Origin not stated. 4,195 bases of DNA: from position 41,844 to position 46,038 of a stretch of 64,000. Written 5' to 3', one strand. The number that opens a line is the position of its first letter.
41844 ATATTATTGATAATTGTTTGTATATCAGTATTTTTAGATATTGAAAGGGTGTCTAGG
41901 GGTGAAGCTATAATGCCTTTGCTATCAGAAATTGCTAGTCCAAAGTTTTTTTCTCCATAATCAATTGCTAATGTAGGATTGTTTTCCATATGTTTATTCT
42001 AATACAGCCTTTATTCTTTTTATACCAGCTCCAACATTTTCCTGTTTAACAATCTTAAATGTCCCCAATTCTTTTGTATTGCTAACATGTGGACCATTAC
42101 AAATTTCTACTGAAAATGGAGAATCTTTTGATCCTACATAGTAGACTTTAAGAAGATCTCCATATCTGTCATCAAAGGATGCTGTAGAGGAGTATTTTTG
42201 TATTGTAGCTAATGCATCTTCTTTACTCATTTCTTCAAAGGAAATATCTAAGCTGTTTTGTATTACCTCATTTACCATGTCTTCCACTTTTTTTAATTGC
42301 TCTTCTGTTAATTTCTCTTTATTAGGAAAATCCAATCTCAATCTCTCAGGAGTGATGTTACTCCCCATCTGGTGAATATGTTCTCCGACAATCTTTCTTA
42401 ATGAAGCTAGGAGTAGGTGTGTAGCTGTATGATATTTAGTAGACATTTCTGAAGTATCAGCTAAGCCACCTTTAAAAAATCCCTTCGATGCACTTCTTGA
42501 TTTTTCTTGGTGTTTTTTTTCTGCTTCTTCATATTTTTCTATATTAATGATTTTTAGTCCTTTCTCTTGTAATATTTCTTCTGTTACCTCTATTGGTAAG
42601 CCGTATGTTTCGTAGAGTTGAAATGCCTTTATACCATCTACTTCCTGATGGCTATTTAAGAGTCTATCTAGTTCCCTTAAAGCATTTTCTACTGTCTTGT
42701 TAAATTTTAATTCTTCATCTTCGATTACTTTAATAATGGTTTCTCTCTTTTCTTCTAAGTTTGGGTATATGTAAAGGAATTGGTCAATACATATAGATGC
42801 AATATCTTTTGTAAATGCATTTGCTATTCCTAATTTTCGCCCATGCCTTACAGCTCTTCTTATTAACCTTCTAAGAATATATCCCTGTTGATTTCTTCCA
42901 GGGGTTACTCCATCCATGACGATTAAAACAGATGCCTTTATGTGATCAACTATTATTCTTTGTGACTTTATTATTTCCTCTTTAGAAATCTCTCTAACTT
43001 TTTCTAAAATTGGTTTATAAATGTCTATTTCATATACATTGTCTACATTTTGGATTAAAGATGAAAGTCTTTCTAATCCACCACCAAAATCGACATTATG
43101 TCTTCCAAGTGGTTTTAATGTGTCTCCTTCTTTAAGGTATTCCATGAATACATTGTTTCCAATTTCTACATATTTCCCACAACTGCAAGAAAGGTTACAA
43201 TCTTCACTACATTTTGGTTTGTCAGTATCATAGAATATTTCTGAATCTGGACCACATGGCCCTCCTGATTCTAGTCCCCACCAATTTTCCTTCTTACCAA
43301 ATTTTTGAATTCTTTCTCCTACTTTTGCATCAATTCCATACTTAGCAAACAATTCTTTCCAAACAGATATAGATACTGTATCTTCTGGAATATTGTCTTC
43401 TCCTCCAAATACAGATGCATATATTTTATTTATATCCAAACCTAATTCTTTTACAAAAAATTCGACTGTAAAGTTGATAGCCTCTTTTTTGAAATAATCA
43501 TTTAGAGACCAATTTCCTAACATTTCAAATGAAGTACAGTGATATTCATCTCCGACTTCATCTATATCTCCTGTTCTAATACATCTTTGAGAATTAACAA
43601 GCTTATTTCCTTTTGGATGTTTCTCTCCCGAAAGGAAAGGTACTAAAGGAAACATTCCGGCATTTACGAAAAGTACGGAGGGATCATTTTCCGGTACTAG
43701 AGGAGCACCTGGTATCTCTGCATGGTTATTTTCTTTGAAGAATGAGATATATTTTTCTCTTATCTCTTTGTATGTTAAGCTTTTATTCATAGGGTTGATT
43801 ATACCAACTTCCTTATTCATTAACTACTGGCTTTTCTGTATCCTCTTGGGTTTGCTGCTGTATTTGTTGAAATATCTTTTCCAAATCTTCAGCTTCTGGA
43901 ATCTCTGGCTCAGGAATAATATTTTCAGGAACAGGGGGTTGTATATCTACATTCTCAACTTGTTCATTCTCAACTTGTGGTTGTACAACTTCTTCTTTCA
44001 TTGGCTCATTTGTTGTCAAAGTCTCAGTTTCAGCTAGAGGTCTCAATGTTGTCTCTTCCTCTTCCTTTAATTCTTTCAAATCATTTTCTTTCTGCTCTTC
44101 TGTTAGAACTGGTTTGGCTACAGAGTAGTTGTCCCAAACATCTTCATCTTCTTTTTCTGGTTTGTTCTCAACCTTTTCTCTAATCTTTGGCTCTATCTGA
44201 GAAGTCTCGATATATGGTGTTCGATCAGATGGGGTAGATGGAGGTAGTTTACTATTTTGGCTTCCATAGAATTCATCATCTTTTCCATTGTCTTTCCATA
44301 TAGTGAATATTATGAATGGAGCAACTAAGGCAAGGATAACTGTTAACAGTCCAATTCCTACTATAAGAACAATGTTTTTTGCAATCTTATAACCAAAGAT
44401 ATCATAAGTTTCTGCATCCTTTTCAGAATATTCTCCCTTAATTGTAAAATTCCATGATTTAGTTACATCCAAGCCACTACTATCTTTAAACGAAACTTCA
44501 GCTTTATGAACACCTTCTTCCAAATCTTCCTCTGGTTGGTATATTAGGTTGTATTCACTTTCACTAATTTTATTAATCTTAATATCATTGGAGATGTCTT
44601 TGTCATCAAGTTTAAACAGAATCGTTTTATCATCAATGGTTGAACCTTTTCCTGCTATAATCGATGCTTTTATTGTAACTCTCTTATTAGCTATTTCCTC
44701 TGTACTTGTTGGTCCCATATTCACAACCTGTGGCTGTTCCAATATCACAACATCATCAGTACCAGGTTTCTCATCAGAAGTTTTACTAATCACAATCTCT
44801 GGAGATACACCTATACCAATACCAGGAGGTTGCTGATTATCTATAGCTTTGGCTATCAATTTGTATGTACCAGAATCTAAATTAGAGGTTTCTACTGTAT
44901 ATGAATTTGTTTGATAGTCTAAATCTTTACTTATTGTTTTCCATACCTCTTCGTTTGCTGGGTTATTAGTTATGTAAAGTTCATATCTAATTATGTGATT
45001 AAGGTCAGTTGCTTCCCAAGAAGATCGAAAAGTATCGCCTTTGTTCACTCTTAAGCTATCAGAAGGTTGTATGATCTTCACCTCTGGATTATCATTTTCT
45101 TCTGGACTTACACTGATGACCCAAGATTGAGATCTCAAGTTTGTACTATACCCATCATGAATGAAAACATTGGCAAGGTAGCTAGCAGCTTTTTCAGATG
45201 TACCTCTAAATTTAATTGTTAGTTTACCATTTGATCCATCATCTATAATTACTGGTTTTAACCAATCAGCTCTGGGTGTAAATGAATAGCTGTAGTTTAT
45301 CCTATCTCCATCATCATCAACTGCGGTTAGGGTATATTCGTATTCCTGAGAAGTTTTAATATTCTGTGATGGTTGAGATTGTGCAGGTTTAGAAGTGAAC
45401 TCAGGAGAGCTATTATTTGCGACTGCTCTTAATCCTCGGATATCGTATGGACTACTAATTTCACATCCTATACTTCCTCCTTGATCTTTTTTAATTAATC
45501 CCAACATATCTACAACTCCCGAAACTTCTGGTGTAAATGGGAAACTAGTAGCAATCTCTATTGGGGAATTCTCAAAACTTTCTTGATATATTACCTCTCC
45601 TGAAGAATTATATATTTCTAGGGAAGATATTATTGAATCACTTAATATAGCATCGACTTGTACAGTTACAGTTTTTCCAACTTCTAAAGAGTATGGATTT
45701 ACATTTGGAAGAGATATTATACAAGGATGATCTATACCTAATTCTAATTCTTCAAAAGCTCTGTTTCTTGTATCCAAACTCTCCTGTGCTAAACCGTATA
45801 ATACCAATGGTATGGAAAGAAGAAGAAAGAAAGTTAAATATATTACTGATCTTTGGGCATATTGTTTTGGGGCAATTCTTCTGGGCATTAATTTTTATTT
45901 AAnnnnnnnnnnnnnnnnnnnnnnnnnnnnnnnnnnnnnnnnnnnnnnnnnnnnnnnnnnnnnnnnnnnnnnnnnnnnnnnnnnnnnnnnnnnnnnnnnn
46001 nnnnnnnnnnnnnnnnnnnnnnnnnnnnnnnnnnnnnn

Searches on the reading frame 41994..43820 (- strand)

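Call 36: search_protein_families(library=pfam, proteins=[window:41994-43820:-], max_evalue=0.00001)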
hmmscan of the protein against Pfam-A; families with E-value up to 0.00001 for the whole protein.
window:41994-43820:- (608 aa): 2 families
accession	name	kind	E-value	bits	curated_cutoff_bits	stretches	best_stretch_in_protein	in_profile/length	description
PF01411.24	tRNA-synt_2c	-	1.7e-126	423.4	30.3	1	19-449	1-436/552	tRNA synthetases class II (A)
PF07973.19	tRNA_SAD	-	6.1e-14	52.2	24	1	558-603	2-43/44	Threonyl and Alanyl tRNA synthetase second additional domain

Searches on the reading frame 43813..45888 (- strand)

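Call 36: search_protein_families(library=pfam, proteins=[window:43813-45888:-], max_evalue=0.00001)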
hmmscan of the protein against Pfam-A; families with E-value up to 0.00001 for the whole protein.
window:43813-45888:- (691 aa): 1 family
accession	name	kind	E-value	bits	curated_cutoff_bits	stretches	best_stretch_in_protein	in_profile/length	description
PF17957.7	Big_7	-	4.5e-07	30.9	24.1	0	268-344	1-68/70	Bacterial Ig domain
